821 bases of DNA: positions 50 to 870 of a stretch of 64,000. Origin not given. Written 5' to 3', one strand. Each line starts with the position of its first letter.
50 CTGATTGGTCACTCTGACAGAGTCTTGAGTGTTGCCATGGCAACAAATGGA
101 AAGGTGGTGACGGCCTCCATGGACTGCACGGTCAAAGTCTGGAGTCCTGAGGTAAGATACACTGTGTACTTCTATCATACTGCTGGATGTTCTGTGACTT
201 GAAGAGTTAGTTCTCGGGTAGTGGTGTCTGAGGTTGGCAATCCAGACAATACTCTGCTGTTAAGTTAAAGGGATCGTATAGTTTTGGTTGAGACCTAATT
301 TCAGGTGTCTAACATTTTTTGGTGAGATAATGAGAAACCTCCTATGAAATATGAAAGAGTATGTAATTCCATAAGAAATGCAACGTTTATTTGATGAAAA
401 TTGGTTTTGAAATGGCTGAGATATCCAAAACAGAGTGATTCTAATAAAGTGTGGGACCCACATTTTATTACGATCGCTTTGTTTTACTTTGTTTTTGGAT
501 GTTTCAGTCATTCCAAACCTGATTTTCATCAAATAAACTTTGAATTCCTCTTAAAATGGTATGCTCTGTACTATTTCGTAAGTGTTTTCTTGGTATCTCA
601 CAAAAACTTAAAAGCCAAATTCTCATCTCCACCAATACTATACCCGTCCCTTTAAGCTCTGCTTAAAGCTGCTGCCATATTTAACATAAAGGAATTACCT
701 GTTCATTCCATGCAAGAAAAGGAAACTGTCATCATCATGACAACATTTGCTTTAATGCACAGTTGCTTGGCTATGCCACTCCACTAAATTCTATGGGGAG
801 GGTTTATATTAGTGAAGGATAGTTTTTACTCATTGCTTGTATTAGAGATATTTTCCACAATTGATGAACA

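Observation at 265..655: MITE family A: ~390-bp hairpin element with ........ termini, four copies plus a solo end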

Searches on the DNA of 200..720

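Call 58: search_rna_families(source=window, start=200, end=720, threshold=evalue, max_evalue=1)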
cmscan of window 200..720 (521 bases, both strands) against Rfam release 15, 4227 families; matches with E-value up to 1: 6.
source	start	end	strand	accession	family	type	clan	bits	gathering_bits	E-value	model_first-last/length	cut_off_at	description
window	386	537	+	RF04128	MIR8562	Gene; miRNA;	-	43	211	1.7e-06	1-242/242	no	MIR8562 microRNA precursor family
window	386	537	-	RF04128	MIR8562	Gene; miRNA;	-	40.4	211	6.4e-06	1-242/242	no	MIR8562 microRNA precursor family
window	393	530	+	RF04145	MIR8706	Gene; miRNA;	-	28.5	95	0.0019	1-101/101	no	MIR8706 microRNA precursor family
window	414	508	+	RF02516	MIR393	Gene; miRNA;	-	24.2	60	0.0065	1-126/126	no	mir-393 microRNA precursor family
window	415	492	+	RF02436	SpF43_sRNA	Gene; sRNA;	-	20.6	70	0.16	1-99/99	no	Streptococcus sRNA SpF43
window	402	542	+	RF02708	TeloSII_ncR40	Gene; sRNA;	-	17.7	186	0.29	1-162/162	no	TeloSII non coding RNA 40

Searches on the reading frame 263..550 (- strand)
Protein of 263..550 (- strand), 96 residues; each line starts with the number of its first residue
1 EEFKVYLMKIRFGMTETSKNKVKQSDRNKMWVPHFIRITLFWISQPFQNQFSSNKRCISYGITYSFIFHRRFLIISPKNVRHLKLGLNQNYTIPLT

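Call 45: find_homologous_proteins(query=window:263-550:-, max_evalue=0.01)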
Query seq(96 aa): no candidate shares three 5-residue words with the query. No homologue found.
